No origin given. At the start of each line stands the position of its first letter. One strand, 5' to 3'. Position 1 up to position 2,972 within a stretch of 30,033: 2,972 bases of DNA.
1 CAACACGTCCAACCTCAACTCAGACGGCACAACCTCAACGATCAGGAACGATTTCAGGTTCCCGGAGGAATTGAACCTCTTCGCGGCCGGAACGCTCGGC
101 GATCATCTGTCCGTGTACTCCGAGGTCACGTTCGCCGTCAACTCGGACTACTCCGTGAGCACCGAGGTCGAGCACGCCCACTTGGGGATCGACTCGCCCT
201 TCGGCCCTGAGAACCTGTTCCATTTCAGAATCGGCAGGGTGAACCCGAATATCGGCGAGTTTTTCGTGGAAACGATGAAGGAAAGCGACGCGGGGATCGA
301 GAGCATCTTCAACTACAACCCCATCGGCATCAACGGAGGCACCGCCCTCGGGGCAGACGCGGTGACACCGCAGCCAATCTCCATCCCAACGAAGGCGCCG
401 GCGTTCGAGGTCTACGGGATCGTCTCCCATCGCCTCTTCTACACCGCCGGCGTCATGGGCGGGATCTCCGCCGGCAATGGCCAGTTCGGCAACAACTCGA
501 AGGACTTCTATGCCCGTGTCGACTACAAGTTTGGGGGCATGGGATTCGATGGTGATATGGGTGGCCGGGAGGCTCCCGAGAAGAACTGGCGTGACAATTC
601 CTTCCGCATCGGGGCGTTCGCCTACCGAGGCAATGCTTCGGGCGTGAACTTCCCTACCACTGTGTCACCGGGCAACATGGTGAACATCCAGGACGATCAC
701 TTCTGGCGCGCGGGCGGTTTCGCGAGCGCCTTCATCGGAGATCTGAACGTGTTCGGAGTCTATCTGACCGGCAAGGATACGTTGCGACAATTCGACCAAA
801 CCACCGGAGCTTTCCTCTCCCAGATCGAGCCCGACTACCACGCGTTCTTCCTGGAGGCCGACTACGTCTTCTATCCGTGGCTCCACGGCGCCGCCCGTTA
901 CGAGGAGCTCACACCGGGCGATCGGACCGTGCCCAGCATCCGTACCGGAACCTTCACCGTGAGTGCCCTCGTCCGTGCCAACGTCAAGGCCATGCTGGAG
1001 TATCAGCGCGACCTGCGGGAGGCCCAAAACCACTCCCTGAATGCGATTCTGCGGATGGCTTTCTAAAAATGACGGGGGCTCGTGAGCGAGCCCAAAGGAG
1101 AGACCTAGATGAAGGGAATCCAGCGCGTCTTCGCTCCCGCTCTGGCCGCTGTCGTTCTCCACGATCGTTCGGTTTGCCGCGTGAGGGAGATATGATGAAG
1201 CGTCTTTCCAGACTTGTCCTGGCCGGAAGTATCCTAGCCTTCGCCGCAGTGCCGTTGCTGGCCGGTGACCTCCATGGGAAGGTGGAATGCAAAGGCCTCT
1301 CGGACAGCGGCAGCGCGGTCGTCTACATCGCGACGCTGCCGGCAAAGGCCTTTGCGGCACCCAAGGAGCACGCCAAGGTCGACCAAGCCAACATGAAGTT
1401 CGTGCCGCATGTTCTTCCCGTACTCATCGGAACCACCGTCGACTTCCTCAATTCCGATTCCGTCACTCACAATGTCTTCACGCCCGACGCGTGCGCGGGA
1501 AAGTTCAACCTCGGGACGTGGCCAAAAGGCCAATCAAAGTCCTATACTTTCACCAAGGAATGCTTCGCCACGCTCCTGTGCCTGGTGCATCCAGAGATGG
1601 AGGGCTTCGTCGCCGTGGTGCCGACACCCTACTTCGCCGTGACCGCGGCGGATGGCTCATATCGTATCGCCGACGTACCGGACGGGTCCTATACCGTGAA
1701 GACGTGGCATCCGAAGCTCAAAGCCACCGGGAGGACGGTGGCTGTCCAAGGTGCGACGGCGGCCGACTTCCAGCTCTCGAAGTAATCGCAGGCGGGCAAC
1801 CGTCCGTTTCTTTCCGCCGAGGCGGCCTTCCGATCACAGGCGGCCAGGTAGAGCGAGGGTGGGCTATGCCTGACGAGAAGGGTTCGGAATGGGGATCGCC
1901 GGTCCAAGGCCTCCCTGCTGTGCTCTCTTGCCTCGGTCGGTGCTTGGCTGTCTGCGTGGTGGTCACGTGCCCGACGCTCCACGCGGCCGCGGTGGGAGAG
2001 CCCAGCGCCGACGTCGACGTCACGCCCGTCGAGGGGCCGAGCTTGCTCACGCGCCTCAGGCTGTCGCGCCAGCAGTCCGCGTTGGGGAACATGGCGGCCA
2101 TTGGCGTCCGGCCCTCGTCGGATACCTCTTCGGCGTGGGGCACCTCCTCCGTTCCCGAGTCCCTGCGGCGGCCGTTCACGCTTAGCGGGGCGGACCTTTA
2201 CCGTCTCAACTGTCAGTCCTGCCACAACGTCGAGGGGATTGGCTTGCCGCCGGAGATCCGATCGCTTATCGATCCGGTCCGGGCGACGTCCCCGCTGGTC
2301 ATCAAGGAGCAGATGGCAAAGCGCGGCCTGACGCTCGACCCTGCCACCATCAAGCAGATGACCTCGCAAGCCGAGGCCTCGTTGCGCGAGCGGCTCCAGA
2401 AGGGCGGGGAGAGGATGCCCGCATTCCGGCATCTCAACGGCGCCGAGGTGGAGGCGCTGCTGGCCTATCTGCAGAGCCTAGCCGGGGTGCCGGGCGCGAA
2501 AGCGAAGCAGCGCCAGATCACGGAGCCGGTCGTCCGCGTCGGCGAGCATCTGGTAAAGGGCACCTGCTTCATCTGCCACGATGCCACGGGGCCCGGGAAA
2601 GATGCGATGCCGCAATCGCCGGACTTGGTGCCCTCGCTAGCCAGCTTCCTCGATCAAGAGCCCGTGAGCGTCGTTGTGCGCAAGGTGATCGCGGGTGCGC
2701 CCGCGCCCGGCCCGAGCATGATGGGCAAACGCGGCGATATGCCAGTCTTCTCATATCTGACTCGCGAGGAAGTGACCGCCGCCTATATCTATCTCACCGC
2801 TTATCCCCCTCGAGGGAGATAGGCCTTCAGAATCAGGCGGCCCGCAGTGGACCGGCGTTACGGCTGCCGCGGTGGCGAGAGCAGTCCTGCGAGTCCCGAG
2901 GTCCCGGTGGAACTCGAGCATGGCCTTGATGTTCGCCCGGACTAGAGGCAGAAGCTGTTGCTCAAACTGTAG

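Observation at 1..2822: Putative porin-cytochrome / blue-copper / diheme cytochrome electron conduit (Cyc2-rusticyanin-Cyc1-like logic)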

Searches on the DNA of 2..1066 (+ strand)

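Call 79: search_rna_families(source=L004, start=1400, end=6000, threshold=evalue, max_evalue=0.1)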
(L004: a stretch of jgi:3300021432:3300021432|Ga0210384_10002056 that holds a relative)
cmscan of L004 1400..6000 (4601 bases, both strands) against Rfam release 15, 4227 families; matches with E-value up to 0.1: 0.
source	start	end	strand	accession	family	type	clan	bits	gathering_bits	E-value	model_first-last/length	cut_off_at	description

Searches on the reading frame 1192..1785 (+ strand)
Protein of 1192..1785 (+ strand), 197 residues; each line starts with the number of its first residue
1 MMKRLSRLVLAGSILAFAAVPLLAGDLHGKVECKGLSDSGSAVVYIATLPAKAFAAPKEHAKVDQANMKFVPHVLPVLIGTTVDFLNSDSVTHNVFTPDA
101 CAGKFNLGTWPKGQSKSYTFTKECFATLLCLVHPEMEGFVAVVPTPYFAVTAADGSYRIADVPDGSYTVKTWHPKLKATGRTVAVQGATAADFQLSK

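Call 6: search_protein_families(library=pfam, proteins=[window:1192-1785:+], max_evalue=0.1)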
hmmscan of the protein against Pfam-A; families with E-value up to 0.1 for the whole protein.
window:1192-1785:+ (197 aa): 6 families
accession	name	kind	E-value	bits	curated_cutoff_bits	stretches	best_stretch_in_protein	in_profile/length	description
PF13620.12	CarboxypepD_reg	-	1.2e-06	29.2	32.3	1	145-195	28-81/82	Carboxypeptidase regulatory-like domain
PF00127.26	Copper-bind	-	1.1e-05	26.2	21.2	1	61-142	5-98/99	Copper binding proteins, plastocyanin/azurin family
PF14686.12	fn3_3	-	0.00058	20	24.4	1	147-188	27-71/75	Polysaccharide lyase family 4, domain II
PF09430.16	EMC7_beta-sandw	-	0.0025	18.4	26.6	1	147-177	21-51/122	ER membrane protein complex subunit 7, beta-sandwich domain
PF13715.12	CarbopepD_reg_2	-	0.056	13.9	32.2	0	149-192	28-71/88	CarboxypepD_reg-like domain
PF13473.12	Cupredoxin_1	-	0.079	13.4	27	0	42-98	4-62/104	Cupredoxin-like domain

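Call 7: search_protein_families(library=ncbifam, proteins=[window:1192-1785:+], max_evalue=0.1)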
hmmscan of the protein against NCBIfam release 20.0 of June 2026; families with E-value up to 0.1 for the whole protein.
window:1192-1785:+ (197 aa): 2 families
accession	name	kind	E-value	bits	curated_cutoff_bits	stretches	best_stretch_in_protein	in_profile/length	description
TIGR02657.1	amicyanin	equivalog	1.8e-05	25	110.2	1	63-142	1-82/83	amicyanin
TIGR02656.1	cyanin_plasto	equivalog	0.044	14.2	87.85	1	64-100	8-44/99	plastocyanin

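Call 39: search_solved_structures(query=window:1192-1785:+, max_evalue=1)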
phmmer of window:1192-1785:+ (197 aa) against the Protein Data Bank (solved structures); distinct sequences matched with E-value up to 1: 26.
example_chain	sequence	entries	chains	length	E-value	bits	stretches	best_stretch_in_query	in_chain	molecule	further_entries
1sf3_A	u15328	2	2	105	3.8e-06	30.2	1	47-142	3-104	Amicyanin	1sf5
4p5r_A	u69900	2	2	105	3.8e-06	30.1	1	47-142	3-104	Amicyanin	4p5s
1sfd_A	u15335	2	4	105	5.3e-06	29.7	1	47-142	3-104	Amicyanin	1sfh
1aac_A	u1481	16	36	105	7.3e-06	29.2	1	47-142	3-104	AMICYANIN | PROTEIN (AMICYANIN)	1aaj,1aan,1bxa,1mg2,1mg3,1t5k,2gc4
1mda_A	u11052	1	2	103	8.6e-06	29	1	48-142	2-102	AMICYANIN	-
2gb2_A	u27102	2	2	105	1e-05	28.8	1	47-142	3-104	Amicyanin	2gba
2qdv_A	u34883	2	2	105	1e-05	28.8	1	47-142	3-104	Amicyanin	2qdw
3ie9_A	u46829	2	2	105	1.9e-05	27.9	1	47-142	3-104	Amicyanin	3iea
2idt_A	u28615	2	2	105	3.5e-05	27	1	47-142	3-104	Amicyanin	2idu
3rym_A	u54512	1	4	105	4.7e-05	26.6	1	47-142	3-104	Amicyanin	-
2idq_A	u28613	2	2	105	4.8e-05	26.6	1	47-142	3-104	Amicyanin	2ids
3ply_A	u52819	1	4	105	0.00013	25.2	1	47-142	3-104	Amicyanin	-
6hbe_A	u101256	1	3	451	0.00022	24.4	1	62-143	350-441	Copper-containing nitrite reductase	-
9cck_A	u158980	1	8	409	0.00084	22.5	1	69-142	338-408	Copper-containing nitrite reductase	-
5fc9_A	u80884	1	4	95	0.0012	22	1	70-142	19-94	Blue (Type 1) copper domain protein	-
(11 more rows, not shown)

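Call 46: predict_structure(alignment_id=A2)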
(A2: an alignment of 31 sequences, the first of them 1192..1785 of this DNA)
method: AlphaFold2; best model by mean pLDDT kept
length: 197 residues; sequences in the alignment: 31
mean_pLDDT: 92.5   pTM: 0.84
mean pLDDT of the five models: 92.5, 92.5, 92.2, 92.3, 92.1
residues with pLDDT >= 90: 167; 70-90: 8; 50-70: 20; < 50: 2
segments of 3 or more residues with pLDDT < 50: none
pLDDT, mean of each block of 10 residues (from residue 1): 57 60 85 97 95 92 98 98 98 98 97 98 98 97 98 98 96 98 96 98
secondary structure, 60 per line:
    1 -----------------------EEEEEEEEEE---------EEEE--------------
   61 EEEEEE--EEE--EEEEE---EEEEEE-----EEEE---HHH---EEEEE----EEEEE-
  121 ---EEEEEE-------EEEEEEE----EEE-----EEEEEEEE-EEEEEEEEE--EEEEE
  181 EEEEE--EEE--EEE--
elements in order: E24-33 E43-46 E61-66 E69-71 E74-78 E82-87 E93-96 E106-110 E115-119 E124-129 E137-143 E148-150 E156-163 E165-173 E176-185 E188-190 E193-195

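Call 50: fold_search(model_id=the predicted structure, library=pdb)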
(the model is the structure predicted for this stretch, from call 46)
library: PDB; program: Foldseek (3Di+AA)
matches with E <= 10: 1333; with E <= 0.001: 107
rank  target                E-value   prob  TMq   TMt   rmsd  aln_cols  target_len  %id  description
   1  5fc9_A                3.8e-07  1.00  0.38  0.77   3.1        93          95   27  Novel Purple Cupredoxin from Nitrosopumilus maritimus (released 2016-05-11)
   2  1sf3                  4.3e-07  1.00  0.40  0.72   8.3       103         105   33  Structure of the reduced form of the P94A mutant of amicyanin (released 2004-07-27)
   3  6hbe_A                5.3e-07  1.00  0.43  0.20   6.5       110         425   26  Cu-containing nitrite reductase (NirK) from Thermus scotoductus SA-01 (released 2019-01-23)
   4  1sfd_A                7.8e-07  1.00  0.41  0.75   8.1       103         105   32  oxidized form of amicyanin mutant P94F (released 2004-07-27)
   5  4p5r                  1.6e-06  1.00  0.41  0.74   8.5       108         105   31  Structure of oxidized W45Y mutant of amicyanin (released 2014-04-23)
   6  2gb2                  1.7e-06  1.00  0.41  0.75   8.6       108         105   31  The P52G mutant of amicyanin in the Cu(II) state. (released 2006-08-01)
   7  2qdv                  1.8e-06  1.00  0.41  0.76   8.1       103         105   32  Structure of the Cu(II) form of the M51A mutant of amicyanin (released 2007-12-11)
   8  2idq                  1.9e-06  1.00  0.41  0.75   8.4       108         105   30  Structure of M98A mutant of amicyanin, Cu(II) (released 2007-03-13)
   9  4hcf_B                1.9e-06  1.00  0.37  0.71   7.9       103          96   22  Crystal Structure of Uncharacterized Cupredoxin-like Domain Protein Cupredoxin_1 with Copper Bound from Bacillus anthr (released 2012-10-17)
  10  6hbe_C                2.1e-06  1.00  0.42  0.20   6.8       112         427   27  Cu-containing nitrite reductase (NirK) from Thermus scotoductus SA-01 (released 2019-01-23)
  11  4hcg_B                2.2e-06  1.00  0.38  0.77   2.2        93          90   22  Uncharacterized Cupredoxin-like Domain Protein Cupredoxin_1 with Zinc bound from Bacillus anthracis (released 2012-10-17)
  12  1id2_A                2.4e-06  1.00  0.41  0.73   9.5       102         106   25  CRYSTAL STRUCTURE OF AMICYANIN FROM PARACOCCUS VERSUTUS (THIOBACILLUS VERSUTUS) (released 2001-04-11)
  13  4hci_B                3.3e-06  1.00  0.37  0.74   3.0        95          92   22  Uncharacterized Cupredoxin-like Domain Protein Cupredoxin_1 from Bacillus anthracis (released 2012-10-17)
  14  2idt                  3.7e-06  1.00  0.40  0.73   8.5       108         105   30  Structure of M98Q mutant of amicyanin, Cu(II) (released 2007-03-13)
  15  3rym_A                3.9e-06  1.00  0.41  0.74   8.2       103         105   31  Structure of Oxidized M98K mutant of Amicyanin (released 2011-11-23)
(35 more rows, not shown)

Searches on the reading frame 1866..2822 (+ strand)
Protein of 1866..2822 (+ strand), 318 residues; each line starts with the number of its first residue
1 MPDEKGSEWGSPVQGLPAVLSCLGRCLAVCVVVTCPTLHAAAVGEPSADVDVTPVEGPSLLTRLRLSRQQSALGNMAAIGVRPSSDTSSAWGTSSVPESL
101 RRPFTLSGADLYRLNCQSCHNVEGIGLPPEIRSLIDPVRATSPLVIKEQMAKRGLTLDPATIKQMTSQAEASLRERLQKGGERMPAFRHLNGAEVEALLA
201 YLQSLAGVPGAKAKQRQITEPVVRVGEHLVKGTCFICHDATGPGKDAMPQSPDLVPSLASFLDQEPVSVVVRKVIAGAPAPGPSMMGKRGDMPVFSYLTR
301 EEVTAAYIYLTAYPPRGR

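Call 6: search_protein_families(library=pfam, proteins=[window:1866-2822:+], max_evalue=0.1)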
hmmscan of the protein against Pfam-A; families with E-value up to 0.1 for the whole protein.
window:1866-2822:+ (318 aa): 3 families
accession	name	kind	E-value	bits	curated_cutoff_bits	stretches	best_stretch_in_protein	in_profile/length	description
PF13442.11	Cytochrome_CBB3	-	3.1e-15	56.7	27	2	107-202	5-68/68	Cytochrome C oxidase, cbb3-type, subunit III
PF00034.26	Cytochrom_C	-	1.9e-12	48.7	21.3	2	108-205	4-89/90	Cytochrome c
PF09699.15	Paired_CXXCH_1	-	0.024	14.8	20.6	0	231-248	6-23/41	Doubled CXXCH motif (Paired_CXXCH_1)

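Call 7: search_protein_families(library=ncbifam, proteins=[window:1866-2822:+], max_evalue=0.1)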
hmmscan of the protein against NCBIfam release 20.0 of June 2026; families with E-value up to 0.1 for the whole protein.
window:1866-2822:+ (318 aa): 10 families
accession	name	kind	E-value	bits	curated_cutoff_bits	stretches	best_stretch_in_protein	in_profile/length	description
NF050122.1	bc1_QcrC_actin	exception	2.1e-10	40.4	200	2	190-249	102-161/253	cytochrome bc1 complex diheme cytochrome c subunit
TIGR00782.1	ccoP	equivalog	5.2e-06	26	179.95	1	182-262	168-241/285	cytochrome-c oxidase, cbb3-type subunit III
NF045930.1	Cytc6PetJCyano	equivalog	0.00062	19.7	135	0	155-203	54-103/110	cytochrome c6 PetJ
TIGR04485.1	thiosulf_SoxX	equivalog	0.00076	20.1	61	0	231-310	2-75/78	sulfur oxidation c-type cytochrome SoxX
TIGR02603.1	CxxCH_TIGR02603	domain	0.0025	17.8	68.15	0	225-249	5-29/134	putative heme-binding domain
NF045773.1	cytochro_C550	exception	0.0042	17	125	0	216-245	42-71/118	cytochrome c550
NF045774.1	cytochro_C551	exception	0.029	14.3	118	0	106-124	40-60/110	cytochrome c551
NF052246.1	SorB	equivalog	0.039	14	93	0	105-129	17-41/80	SorB family sulfite dehydrogenase c-type cytochrome subunit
NF040606.1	CytoC_perox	subfamily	0.06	12.5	150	0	101-166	294-346/524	di-heme-cytochrome C peroxidase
TIGR04494.1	c550_PedF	equivalog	0.082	12.8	122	0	108-136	54-84/133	cytochrome c-550 PedF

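Call 38: search_solved_structures(query=window:1866-2822:+, max_evalue=1)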
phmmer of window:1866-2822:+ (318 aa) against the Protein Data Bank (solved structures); distinct sequences matched with E-value up to 1: 14.
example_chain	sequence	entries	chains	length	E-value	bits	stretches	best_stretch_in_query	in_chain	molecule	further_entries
9wcx_U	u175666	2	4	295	1.2e-05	28.2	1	96-126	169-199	Cytochrome bc1 complex cytochrome c subunit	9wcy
6hwh_M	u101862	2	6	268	4.8e-05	26.2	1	98-126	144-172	Cytochrome bc1 complex cytochrome c subunit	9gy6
8ovc_O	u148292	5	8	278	5.1e-05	26.1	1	98-126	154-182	Cytochrome bc1 complex cytochrome c subunit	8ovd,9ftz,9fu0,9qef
6adq_C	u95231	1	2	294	6.5e-05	25.8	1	98-126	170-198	Cytochrome bc1 complex cytochrome c subunit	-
7rh5_O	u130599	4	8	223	0.0001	25.2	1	98-126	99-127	Cytochrome bc1 complex cytochrome c subunit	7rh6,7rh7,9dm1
8hcr_C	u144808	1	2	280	0.00046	23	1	96-126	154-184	Cytochrome bc1 complex cytochrome c subunit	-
7e1v_O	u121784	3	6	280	0.00047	23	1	96-126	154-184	Cytochrome bc1 complex cytochrome c subunit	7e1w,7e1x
8hdd_B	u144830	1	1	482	0.0009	22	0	109-219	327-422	Glucose dehydrogenase beta subunit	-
7q21_C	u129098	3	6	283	0.0012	21.6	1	107-126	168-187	Cytochrome bc1 complex cytochrome c subunit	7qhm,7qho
1qn2_A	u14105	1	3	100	0.044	16.5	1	115-169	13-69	CYTOCHROME CH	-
3mk7_C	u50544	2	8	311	0.23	14.1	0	183-254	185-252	Cytochrome c oxidase, cbb3-type, subunit P | Cbb3-type cytochrome c oxidase subunit CcoP1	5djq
3ide_A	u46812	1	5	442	0.29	13.8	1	60-110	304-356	Capsid protein VP2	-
8smr_G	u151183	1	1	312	0.32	13.6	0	184-256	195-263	Cbb3-type cytochrome c oxidase subunit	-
8gy2_B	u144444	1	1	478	0.79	12.4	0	107-146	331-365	Alcohol dehydrogenase (quinone), cytochrome c subunit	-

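Call 69: search_solved_structures(query=A3, max_evalue=0.1)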
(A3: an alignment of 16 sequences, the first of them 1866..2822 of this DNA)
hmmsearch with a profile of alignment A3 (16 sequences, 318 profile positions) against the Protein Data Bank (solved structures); distinct sequences matched with E-value up to 0.1: 53.
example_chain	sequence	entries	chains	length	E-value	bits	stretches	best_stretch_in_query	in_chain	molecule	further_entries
6hwh_M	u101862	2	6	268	4.1e-12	49.3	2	92-126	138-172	Cytochrome bc1 complex cytochrome c subunit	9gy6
9wcx_U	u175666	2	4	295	4.8e-12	49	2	92-126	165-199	Cytochrome bc1 complex cytochrome c subunit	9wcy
8ovc_O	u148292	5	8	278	5e-12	49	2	92-126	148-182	Cytochrome bc1 complex cytochrome c subunit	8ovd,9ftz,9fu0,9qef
6adq_C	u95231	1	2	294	8.9e-12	48.2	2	92-126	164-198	Cytochrome bc1 complex cytochrome c subunit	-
7rh5_O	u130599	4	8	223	7.7e-11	45.1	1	92-126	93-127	Cytochrome bc1 complex cytochrome c subunit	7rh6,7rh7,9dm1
7q21_C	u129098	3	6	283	2.8e-10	43.3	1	94-126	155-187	Cytochrome bc1 complex cytochrome c subunit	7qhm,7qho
8hcr_C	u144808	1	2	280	3.3e-10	43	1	55-126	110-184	Cytochrome bc1 complex cytochrome c subunit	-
7e1v_O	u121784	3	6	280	3.3e-10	43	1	55-126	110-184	Cytochrome bc1 complex cytochrome c subunit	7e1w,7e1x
8hdd_B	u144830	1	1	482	2.6e-05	26.9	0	108-128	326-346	Glucose dehydrogenase beta subunit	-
6xkx_p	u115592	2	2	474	0.00036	23.2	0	93-141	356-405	Cbb3-type cytochrome c oxidase subunit CcoP,Cytochrome c-type cyt cy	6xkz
9g83_v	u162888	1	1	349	0.00048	22.8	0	106-126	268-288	Cbb3-type cytochrome c oxidase subunit CcoP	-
9fui_A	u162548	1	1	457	0.00057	22.5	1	220-312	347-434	Copper-containing nitrite reductase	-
9fuh_A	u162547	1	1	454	0.00057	22.5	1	220-312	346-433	Copper-containing nitrite reductase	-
8qgf_A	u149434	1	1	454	0.00057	22.5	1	220-312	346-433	Copper-containing nitrite reductase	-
9fuk_A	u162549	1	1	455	0.00057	22.5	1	220-312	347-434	Copper-containing nitrite reductase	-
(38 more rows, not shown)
